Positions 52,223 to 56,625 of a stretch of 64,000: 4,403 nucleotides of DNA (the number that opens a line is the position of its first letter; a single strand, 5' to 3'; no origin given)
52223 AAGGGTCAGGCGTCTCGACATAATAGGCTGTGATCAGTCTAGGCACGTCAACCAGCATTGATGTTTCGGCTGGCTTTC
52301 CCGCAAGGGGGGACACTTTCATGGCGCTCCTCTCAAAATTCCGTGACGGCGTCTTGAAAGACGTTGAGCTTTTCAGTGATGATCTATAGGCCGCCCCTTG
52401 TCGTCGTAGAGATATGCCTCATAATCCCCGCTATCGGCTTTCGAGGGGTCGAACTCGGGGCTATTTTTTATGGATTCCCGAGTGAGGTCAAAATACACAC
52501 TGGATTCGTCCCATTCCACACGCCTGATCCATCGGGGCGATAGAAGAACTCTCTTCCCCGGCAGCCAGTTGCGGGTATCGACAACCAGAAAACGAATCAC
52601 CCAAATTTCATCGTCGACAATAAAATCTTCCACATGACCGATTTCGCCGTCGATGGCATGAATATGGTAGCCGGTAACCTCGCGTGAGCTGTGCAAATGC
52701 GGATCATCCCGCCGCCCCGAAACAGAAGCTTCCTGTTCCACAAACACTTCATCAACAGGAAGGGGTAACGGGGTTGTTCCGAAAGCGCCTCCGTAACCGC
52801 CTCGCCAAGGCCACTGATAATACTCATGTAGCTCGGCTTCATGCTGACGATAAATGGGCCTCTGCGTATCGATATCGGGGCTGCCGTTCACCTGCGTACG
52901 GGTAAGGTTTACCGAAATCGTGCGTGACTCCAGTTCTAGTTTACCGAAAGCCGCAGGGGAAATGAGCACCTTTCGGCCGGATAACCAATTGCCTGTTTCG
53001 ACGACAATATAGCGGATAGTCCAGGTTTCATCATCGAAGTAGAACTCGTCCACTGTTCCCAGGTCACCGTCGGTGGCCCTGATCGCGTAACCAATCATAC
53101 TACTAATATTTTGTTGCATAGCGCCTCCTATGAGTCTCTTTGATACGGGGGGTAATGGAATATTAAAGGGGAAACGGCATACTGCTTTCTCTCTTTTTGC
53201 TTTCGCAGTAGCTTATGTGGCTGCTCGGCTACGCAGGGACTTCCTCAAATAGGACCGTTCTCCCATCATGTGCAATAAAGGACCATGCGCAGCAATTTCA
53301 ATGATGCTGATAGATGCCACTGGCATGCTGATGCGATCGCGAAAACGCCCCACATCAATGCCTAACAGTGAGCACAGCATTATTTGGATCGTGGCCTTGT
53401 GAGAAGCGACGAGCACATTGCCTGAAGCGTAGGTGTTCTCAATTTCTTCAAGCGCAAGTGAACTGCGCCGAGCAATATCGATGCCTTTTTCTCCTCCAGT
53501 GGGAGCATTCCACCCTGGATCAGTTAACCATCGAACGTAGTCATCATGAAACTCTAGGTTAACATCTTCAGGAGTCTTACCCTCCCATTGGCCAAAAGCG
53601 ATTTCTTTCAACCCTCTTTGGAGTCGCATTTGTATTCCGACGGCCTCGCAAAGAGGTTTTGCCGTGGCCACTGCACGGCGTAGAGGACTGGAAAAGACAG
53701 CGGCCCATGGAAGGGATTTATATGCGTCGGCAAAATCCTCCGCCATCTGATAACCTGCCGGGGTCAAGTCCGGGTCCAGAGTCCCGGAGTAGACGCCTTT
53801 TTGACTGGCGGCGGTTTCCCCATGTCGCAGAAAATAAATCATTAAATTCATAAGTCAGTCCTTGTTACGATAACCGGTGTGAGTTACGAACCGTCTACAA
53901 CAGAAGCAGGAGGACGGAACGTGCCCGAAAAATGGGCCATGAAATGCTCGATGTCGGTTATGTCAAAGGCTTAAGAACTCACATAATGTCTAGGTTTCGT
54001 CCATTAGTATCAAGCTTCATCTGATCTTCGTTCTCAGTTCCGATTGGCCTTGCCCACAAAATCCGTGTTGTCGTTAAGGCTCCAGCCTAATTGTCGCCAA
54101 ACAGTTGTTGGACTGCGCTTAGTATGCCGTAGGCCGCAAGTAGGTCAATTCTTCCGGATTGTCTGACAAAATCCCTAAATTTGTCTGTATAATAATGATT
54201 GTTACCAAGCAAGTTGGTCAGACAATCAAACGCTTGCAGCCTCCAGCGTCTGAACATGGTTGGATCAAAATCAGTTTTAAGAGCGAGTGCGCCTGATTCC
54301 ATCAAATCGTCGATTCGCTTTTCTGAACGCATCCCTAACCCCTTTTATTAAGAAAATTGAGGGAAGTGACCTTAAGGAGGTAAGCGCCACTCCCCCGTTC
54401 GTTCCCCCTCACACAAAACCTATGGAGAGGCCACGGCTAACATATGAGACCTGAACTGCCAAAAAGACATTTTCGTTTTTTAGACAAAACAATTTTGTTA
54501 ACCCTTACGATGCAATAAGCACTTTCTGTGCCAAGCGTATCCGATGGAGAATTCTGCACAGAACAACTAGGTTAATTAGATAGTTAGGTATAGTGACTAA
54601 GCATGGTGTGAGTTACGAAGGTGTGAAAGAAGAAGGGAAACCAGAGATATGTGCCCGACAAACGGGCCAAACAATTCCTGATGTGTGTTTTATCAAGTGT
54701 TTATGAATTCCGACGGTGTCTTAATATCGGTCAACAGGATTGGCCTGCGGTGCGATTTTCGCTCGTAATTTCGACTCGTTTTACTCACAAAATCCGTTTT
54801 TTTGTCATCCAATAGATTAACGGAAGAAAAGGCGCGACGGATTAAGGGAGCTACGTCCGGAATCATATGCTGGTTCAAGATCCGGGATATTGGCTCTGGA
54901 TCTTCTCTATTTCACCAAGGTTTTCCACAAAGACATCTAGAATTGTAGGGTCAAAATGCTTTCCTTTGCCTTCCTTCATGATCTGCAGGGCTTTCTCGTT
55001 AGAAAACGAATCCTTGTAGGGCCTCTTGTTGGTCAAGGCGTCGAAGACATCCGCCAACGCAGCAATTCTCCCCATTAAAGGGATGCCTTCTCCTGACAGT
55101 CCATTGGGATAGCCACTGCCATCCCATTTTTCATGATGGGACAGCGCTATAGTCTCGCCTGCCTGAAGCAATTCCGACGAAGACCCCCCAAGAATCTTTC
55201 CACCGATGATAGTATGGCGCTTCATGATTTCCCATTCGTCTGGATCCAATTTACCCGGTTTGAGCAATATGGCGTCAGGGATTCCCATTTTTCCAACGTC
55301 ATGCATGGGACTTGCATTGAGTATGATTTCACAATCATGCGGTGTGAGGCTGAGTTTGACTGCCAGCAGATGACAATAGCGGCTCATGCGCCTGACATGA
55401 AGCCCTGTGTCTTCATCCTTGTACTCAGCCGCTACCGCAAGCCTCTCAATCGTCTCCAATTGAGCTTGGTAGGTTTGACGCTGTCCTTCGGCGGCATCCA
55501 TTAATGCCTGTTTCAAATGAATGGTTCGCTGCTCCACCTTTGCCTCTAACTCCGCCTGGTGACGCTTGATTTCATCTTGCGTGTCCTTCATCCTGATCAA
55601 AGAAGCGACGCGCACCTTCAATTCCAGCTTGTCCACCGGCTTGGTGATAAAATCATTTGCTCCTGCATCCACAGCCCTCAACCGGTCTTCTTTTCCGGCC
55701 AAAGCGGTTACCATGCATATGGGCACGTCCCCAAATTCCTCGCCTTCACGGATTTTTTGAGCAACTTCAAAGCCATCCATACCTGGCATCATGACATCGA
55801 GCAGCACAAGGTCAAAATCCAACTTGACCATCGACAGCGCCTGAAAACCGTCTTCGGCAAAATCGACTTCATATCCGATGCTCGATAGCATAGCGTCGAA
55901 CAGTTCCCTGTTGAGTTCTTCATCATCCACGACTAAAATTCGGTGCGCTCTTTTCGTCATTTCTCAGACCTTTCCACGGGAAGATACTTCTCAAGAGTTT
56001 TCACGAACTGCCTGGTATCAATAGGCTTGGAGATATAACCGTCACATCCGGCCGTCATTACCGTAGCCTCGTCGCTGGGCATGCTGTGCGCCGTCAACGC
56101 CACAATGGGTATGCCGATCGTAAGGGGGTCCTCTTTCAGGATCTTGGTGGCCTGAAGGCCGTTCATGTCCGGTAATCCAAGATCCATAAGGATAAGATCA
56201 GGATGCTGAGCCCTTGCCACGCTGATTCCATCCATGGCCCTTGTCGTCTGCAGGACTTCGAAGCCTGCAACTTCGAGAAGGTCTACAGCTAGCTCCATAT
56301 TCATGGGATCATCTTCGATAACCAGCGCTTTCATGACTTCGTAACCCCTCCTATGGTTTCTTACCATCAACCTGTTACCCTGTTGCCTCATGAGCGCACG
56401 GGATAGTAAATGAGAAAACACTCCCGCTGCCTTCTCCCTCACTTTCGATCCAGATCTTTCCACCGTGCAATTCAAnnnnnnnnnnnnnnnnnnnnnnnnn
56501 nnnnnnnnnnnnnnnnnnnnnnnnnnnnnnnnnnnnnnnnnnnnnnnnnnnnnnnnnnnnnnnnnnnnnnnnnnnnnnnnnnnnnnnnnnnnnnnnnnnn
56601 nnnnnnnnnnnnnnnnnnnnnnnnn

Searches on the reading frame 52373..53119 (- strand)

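Call 15: search_protein_families(library=pfam, max_evalue=0.01, proteins=[window:52373-53119:-])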
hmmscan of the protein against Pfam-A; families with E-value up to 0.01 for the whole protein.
window:52373-53119:- (248 aa): 2 families
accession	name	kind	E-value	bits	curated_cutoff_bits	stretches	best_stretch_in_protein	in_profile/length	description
PF05239.21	PRC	-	4.1e-13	49.6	21.2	1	5-62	6-63/78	PRC-barrel domain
PF16586.11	DUF5060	-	0.005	17.5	27.2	0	21-45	39-63/70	Domain of unknown function (DUF5060)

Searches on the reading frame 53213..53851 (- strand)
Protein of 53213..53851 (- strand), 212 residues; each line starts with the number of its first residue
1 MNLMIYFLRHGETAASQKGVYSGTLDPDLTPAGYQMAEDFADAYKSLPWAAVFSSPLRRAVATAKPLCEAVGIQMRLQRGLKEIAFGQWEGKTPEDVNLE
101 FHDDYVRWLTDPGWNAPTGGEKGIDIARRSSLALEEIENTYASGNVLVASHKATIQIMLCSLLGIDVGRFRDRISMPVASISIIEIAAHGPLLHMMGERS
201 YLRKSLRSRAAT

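Call 15: search_protein_families(library=pfam, max_evalue=0.01, proteins=[window:53213-53851:-])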
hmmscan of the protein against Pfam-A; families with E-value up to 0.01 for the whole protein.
window:53213-53851:- (212 aa): 1 family
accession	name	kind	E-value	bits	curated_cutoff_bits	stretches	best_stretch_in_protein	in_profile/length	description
PF00300.27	His_Phos_1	-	1.3e-54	185.2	21.7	1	5-197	1-192/194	Histidine phosphatase superfamily (branch 1)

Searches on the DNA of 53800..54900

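Call 65: search_rna_families(source=window, start=53800, end=54900, threshold=evalue, max_evalue=1)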
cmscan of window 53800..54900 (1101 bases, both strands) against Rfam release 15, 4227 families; matches with E-value up to 1: 0.
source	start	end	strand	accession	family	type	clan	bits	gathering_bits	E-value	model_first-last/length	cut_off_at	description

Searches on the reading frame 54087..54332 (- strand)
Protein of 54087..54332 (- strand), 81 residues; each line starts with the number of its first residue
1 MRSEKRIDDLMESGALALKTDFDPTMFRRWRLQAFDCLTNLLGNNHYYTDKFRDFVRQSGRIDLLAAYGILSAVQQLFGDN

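Call 15: search_protein_families(library=pfam, max_evalue=0.01, proteins=[window:54087-54332:-])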
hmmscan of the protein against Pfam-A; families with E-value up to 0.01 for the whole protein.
window:54087-54332:- (81 aa): 0 families

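Call 18: find_homologous_proteins(query=window:54087-54332:-, max_evalue=0.001)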
Query window:54087-54332:- (81 aa): 15 proteins with E <= 0.001 among 15 candidates.
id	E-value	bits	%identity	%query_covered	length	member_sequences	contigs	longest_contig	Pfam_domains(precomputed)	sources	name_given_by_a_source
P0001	9.1e-48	177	100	100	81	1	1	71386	-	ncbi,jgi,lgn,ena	ncbi:MAG: hypothetical protein WDL87_10175 [Candidatus Omnitrophota bacterium]|jgi:hypothetical prot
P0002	2.7e-39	150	86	100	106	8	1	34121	-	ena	-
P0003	5.2e-37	143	83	100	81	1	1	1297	-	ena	-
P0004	1.4e-36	141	81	100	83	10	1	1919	-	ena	-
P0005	1.8e-36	141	82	100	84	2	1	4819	-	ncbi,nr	ncbi:MAG: hypothetical protein P4L38_08835 [Syntrophaceae bacterium]|nr:hypothetical protein [Syntro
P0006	4.2e-35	137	80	100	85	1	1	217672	-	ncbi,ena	-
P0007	7.5e-34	133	78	100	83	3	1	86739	-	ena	-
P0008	5.9e-33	130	75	100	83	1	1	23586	-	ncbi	ncbi:MAG: hypothetical protein ACP5VS_00100 [Desulfomonilaceae bacterium]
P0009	1.2e-31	126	76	100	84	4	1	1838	-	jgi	jgi:hypothetical protein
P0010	3.4e-31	124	74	100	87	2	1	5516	-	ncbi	-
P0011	5.0e-31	124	73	100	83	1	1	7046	-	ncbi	ncbi:MAG: hypothetical protein ACP5VS_05230 [Desulfomonilaceae bacterium]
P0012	6.5e-31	123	78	95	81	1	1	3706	-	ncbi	-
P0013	7.9e-30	120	78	89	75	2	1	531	-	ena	-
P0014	1.4e-29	119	71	100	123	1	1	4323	-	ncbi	-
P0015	1.9e-29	119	72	100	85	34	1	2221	-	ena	-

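Call 58: predict_structure(alignment_id=A2)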
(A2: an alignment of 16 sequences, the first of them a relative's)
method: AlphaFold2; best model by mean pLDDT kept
length: 81 residues; sequences in the alignment: 16
mean_pLDDT: 81.8   pTM: 0.70
mean pLDDT of the five models: 81.8, 81.2, 80.6, 66.1, 65.8
residues with pLDDT >= 90: 9; 70-90: 62; 50-70: 8; < 50: 2
segments of 3 or more residues with pLDDT < 50: none
pLDDT, mean of each block of 10 residues (from residue 1): 72 83 81 89 90 80 83 80 39
secondary structure, 60 per line:
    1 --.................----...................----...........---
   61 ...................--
elements in order: H3-19 H24-42 H47-57 H61-79

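Call 61: fold_search(model_id=the predicted structure, library=pdb)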
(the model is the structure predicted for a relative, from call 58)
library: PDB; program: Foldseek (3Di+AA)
matches with E <= 10: 247; with E <= 0.001: 0
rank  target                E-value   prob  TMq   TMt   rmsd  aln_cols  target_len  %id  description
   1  1t6i_A                4.6e-01  0.51  0.39  0.29   7.3       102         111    8  Nickel Superoxide Dismutase (NiSOD) Apo Structure (released 2004-07-13)
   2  1t6i_B                6.5e-01  0.44  0.41  0.32   7.1       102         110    9  Nickel Superoxide Dismutase (NiSOD) Apo Structure (released 2004-07-13)
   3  4ncq_B                6.9e-01  0.44  0.41  0.32   7.1       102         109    9  Crystal structure of NiSOD H1A mutant (released 2014-12-24)
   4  4ams                  7.7e-01  0.93  0.67  0.18   3.0        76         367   10  A Megaviridae ORFan gene encode a new nucleotidyl transferase (released 2013-03-20)
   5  1t6i_C                7.7e-01  0.41  0.41  0.32   7.1       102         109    9  Nickel Superoxide Dismutase (NiSOD) Apo Structure (released 2004-07-13)
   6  1t6q_B                7.7e-01  0.41  0.41  0.31   7.1       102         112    9  Nickel Superoxide Dismutase (NiSOD) CN-treated Apo Structure (released 2004-07-13)
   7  1t6u_F                8.6e-01  0.47  0.44  0.33   6.4       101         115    7  Nickel Superoxide Dismutase (NiSOD) Native 1.30 A Structure (released 2004-07-13)
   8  4ncq_A                8.6e-01  0.38  0.41  0.31   7.1       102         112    9  Crystal structure of NiSOD H1A mutant (released 2014-12-24)
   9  9dsx_A                9.7e-01  0.15  0.26  0.09  12.4        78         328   18  Crystal structure of the complex of M. tuberculosis PheRS with cognate precursor tRNA and fragment DDD00107555 (released 2025-06-04)
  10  1t6u_A                1.1e+00  0.33  0.41  0.30   7.1       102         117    9  Nickel Superoxide Dismutase (NiSOD) Native 1.30 A Structure (released 2004-07-13)
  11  3g4x_A                1.2e+00  0.30  0.41  0.30   7.1       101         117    9  Crystal Structure of NiSOD Y9F mutant (released 2009-04-28)
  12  3g50_B                1.3e+00  0.30  0.41  0.31   7.1       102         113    9  Crystal Structure of NiSOD D3A mutant at 1.9 A (released 2009-04-28)
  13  9k8d_A                1.5e+00  0.35  0.46  0.44   5.1        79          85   11  Cryo-EM structure of C3 symmetric interface of designed zinc-induced tetrahedron Cage-t32-Zn1-HEHE-34 (released 2025-10-29)
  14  2gnv_B                1.5e+00  0.13  0.28  0.16   9.7        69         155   17  Crystal structure of non-symbiotic plant hemoglobin from rice, B10 mutant F40L (released 2006-04-25)
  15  1bbh_A                1.6e+00  0.77  0.64  0.43   7.4       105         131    5  ATOMIC STRUCTURE OF A CYTOCHROME C' WITH AN UNUSUAL LIGAND-CONTROLLED DIMER DISSOCIATION AT 1.8 ANGSTROMS RESOLUTION (released 1994-01-31)
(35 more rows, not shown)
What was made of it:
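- Tried and rejected: The AlphaFold2 model is a four-helix protein (pLDDT 82, call 58), and the best PDB match has E 0.46 (call 61).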

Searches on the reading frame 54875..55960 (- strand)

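Call 54: search_protein_families(library=pfam, max_evalue=0.001, proteins=[window:54875-55960:-])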
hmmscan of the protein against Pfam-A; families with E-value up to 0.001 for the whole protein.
window:54875-55960:- (361 aa): 3 families
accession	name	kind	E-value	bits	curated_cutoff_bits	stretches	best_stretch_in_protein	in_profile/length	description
PF13487.12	HD_5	-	2.3e-33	115.8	27.2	1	180-340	9-170/170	HD domain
PF00072.30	Response_reg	-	2.8e-29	102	30.2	1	8-118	1-110/111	Response regulator receiver domain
PF01966.28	HD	-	2.9e-15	57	22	1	188-308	4-115/116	HD domain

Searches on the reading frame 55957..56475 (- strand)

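Call 54: search_protein_families(library=pfam, max_evalue=0.001, proteins=[window:55957-56475:-])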
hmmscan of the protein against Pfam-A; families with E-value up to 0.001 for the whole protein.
window:55957-56475:- (172 aa): 1 family
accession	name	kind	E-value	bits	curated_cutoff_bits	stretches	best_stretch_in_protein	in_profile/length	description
PF00072.30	Response_reg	-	1.6e-25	89.8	30.2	1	51-161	2-110/111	Response regulator receiver domain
